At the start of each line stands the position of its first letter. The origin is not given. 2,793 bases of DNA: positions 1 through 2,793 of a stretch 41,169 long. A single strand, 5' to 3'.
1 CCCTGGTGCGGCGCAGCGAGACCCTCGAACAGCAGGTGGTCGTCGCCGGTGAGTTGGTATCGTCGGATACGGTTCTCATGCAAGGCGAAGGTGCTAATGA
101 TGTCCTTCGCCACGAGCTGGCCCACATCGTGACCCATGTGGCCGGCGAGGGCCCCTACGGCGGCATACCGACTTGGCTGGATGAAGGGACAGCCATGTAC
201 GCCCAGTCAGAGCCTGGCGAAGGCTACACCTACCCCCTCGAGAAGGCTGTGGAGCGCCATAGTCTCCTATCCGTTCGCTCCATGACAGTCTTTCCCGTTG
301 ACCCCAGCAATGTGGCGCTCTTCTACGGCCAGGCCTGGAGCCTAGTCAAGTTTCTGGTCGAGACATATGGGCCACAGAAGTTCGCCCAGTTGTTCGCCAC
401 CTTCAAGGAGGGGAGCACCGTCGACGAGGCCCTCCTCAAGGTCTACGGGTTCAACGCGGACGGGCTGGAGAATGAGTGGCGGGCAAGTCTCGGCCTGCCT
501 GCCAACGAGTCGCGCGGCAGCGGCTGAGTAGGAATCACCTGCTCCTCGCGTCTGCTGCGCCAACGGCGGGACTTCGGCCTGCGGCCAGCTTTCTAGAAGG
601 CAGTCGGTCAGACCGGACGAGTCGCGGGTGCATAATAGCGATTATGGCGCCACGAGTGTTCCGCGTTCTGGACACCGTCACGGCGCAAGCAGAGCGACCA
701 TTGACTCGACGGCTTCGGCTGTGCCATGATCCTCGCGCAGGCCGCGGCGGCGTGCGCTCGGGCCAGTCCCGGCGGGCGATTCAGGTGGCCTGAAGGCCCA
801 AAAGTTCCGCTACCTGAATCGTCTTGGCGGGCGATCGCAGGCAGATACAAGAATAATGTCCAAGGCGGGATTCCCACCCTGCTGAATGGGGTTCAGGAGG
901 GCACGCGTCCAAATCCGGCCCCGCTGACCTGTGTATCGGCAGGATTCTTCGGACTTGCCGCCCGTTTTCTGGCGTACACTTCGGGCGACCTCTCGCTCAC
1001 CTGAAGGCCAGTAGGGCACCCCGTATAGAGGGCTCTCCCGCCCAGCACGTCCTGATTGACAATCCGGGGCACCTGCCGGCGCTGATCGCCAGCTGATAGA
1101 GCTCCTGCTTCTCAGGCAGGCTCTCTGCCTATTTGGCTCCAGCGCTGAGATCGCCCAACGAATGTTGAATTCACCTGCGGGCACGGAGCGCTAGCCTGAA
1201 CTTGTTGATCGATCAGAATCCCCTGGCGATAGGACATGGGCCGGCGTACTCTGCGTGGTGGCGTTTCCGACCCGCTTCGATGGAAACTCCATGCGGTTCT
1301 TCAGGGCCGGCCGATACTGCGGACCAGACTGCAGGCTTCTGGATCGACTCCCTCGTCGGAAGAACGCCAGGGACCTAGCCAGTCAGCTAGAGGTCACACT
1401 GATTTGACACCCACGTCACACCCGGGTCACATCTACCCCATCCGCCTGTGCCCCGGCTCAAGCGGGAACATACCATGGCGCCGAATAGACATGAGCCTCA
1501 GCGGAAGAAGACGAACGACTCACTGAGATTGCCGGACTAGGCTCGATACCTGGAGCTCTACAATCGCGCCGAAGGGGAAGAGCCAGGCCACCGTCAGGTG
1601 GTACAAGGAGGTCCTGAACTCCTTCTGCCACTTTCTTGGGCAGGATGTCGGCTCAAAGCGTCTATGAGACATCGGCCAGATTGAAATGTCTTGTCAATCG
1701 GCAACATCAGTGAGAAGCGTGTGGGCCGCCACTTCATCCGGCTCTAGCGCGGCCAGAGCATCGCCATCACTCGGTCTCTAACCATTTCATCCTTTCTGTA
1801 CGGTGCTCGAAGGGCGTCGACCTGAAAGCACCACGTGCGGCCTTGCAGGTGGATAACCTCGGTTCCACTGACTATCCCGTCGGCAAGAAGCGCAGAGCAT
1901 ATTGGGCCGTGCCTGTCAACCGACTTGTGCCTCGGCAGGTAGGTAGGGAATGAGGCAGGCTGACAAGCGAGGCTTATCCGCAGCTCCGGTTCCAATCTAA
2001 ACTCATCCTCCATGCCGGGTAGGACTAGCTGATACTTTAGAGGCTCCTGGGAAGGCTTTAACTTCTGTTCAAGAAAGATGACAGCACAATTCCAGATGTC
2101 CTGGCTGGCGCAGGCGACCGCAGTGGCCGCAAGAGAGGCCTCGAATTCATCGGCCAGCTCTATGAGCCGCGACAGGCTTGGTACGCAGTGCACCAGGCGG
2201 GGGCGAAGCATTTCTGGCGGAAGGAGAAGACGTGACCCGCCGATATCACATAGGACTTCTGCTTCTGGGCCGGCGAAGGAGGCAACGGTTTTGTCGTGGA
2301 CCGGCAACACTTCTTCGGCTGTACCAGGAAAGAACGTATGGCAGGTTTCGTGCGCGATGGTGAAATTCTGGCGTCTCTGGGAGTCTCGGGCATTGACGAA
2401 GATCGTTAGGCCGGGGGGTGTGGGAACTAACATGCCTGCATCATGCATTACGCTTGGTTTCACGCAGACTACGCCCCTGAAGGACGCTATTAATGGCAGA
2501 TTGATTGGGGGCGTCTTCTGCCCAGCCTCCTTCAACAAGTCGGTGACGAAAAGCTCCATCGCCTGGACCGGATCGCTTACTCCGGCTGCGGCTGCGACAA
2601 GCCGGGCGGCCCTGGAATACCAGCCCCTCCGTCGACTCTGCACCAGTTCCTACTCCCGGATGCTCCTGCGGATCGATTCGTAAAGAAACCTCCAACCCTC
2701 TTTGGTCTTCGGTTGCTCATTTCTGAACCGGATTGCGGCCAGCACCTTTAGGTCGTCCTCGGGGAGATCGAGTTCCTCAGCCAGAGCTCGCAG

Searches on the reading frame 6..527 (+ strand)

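Call 84: search_protein_families(library=pfam, proteins=[window:6-527:+], max_evalue=0.001)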
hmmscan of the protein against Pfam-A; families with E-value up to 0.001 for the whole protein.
window:6-527:+ (173 aa): 1 family
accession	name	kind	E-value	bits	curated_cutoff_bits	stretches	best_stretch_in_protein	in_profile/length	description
PF13485.12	Peptidase_MA_2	-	7.5e-39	134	32.4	1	34-162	70-199/201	Peptidase MA superfamily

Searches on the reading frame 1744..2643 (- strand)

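Call 84: search_protein_families(library=pfam, proteins=[window:1744-2643:-], max_evalue=0.001)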
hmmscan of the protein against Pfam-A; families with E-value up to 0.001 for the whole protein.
window:1744-2643:- (299 aa): 1 family
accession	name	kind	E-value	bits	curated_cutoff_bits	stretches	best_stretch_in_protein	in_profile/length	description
PF06114.19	Peptidase_M78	-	2.6e-10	40.6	22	1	76-176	24-120/123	IrrE N-terminal-like domain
